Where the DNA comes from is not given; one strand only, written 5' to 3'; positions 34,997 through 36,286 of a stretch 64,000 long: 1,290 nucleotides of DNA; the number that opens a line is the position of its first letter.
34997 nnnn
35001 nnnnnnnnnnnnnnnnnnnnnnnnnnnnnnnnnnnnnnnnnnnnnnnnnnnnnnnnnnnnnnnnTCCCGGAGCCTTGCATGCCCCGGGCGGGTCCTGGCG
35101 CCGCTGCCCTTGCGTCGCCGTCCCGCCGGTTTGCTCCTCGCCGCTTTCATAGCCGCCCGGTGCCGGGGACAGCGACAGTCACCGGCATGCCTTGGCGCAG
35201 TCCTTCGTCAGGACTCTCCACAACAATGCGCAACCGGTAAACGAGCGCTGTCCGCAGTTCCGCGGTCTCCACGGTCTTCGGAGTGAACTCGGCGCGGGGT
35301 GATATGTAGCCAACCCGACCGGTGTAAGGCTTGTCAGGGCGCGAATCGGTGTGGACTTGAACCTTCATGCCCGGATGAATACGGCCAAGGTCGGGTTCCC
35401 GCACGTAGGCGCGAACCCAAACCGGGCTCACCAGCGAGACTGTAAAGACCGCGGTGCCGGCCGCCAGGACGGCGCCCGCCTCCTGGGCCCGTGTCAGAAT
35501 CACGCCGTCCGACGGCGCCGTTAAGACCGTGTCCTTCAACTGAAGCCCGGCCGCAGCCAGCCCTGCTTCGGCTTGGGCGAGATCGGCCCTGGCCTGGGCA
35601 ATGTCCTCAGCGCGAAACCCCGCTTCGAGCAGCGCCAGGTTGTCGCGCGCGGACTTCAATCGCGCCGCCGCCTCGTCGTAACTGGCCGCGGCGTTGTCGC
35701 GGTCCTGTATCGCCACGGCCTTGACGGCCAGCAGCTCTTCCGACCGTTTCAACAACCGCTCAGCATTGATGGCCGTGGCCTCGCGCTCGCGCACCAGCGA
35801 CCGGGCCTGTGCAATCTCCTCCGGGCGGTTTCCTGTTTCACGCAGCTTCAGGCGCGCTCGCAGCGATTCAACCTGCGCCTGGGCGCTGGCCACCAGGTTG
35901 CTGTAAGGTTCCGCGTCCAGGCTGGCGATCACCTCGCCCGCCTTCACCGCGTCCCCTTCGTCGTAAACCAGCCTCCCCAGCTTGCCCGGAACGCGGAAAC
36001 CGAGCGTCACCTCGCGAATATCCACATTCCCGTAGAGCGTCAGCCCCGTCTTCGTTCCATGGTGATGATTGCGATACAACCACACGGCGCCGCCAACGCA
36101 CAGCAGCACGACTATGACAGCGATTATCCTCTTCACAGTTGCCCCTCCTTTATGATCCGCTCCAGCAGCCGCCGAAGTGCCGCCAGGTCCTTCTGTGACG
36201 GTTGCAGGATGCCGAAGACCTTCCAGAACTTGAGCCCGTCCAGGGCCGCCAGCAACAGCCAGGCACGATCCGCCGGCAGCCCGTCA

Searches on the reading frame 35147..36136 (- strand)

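Call 61: search_protein_families(library=pfam, proteins=[window:35147-36136:-], max_evalue=0.00001)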
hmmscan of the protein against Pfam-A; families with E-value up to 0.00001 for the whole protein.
window:35147-36136:- (329 aa): 2 families
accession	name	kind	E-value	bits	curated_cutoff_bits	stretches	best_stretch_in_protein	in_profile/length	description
PF16576.10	HlyD_D23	-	6.2e-21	75.1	30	1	43-317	20-212/214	Barrel-sandwich domain of CusB or HlyD membrane-fusion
PF13437.12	HlyD_3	-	5e-18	66.2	22.2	1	204-309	1-96/106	HlyD family secretion protein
